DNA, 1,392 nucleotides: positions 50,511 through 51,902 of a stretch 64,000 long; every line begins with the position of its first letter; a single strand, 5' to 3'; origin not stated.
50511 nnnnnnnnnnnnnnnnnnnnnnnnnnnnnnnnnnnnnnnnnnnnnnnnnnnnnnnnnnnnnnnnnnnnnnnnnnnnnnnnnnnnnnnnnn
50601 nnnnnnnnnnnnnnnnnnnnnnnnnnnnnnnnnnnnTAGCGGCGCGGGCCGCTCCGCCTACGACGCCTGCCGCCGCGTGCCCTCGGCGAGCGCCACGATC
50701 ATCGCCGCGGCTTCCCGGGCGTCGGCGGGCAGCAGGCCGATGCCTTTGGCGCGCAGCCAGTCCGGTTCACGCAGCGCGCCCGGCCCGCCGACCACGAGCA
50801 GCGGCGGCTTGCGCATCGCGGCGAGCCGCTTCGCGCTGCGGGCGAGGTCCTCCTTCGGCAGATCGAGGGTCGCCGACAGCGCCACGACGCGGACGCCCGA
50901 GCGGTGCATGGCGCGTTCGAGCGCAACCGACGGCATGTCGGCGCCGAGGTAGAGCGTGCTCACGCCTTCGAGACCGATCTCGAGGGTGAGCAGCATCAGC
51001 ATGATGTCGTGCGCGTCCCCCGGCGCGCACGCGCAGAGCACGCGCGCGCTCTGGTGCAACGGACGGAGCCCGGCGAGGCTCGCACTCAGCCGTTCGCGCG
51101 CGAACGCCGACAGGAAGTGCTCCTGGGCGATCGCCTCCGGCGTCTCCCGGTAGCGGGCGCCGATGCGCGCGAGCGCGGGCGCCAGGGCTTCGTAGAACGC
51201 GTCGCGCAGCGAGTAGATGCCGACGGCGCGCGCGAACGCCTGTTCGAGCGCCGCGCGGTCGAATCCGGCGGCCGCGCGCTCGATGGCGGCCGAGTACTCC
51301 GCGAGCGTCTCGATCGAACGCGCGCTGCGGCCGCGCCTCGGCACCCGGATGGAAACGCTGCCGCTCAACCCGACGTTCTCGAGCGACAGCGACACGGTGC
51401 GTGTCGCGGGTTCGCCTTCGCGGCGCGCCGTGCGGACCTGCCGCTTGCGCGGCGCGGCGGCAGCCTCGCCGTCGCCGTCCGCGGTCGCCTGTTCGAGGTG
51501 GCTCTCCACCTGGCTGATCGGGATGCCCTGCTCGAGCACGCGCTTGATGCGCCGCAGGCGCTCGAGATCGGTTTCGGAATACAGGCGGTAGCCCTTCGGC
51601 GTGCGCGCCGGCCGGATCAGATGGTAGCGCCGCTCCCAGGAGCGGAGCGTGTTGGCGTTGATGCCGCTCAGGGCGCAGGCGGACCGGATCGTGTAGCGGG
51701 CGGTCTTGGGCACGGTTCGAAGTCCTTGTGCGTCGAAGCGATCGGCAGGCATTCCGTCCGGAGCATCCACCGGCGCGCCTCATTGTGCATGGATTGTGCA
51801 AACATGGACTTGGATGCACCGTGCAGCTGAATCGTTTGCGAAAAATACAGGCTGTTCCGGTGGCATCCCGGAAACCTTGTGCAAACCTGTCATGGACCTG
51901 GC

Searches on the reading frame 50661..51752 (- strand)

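Call 76: search_protein_families(library=pfam, proteins=[window:50661-51752:-], max_evalue=0.001)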
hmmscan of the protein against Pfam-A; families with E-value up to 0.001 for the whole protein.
window:50661-51752:- (364 aa): 4 families
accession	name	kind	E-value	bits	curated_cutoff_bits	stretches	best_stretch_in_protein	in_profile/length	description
PF13411.12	MerR_1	-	2.9e-17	63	21.6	1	20-87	1-67/69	MerR HTH family regulatory protein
PF00376.29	MerR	-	8.7e-10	38.7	28.2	1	21-58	1-38/38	MerR family regulatory protein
PF02310.24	B12-binding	-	1.8e-08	34.7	32.1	1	237-339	2-104/121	B12 binding domain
PF02607.22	B12-binding_2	-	2.5e-06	28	23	1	156-223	4-71/74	B12 binding domain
